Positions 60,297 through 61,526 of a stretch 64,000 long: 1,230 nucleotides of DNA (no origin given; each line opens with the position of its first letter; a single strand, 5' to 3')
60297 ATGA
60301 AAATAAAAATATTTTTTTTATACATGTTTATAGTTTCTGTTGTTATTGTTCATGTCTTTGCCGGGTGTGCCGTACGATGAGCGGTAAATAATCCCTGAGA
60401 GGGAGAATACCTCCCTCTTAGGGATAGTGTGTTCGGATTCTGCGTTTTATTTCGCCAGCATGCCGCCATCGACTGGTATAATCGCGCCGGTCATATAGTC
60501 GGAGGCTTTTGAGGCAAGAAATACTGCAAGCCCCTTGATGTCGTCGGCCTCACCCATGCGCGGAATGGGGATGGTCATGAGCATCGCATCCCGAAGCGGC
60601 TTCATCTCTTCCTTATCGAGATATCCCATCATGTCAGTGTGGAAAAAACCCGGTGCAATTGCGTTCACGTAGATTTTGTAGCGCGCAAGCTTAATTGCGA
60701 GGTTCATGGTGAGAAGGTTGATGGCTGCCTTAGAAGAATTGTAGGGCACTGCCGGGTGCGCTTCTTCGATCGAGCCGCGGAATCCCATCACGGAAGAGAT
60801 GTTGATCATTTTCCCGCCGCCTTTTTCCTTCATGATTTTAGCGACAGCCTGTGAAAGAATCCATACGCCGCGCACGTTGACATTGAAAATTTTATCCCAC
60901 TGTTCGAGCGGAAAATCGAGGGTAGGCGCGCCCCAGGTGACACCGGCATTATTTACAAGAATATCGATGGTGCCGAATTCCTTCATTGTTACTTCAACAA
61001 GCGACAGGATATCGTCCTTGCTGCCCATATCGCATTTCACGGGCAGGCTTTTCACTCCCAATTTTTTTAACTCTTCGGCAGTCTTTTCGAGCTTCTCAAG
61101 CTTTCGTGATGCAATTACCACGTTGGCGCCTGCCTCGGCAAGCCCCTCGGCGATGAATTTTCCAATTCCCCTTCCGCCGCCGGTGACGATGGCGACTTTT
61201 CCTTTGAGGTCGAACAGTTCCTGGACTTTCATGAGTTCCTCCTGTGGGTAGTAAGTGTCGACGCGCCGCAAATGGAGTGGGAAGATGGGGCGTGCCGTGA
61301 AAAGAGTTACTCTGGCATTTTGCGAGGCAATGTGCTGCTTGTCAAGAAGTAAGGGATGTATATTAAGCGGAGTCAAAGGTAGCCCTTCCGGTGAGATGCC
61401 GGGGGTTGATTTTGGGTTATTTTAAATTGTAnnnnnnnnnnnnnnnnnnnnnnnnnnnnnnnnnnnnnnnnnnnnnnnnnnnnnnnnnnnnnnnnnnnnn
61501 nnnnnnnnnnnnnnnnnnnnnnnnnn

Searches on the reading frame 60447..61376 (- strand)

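Call 20: search_protein_families(library=pfam, proteins=[window:60447-61376:-], max_evalue=0.00001)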
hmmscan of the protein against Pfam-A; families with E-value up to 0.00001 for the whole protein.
window:60447-61376:- (309 aa): 3 families
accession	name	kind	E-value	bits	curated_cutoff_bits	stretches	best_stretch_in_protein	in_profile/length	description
PF13561.12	adh_short_C2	-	1.9e-58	198.3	27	1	69-306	6-235/236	Enoyl-(Acyl carrier protein) reductase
PF00106.31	adh_short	-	2.1e-58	197.5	26.6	1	60-256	1-193/195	short chain dehydrogenase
PF08659.16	KR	-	4.2e-16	59.8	22.6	1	63-206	4-147/180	KR domain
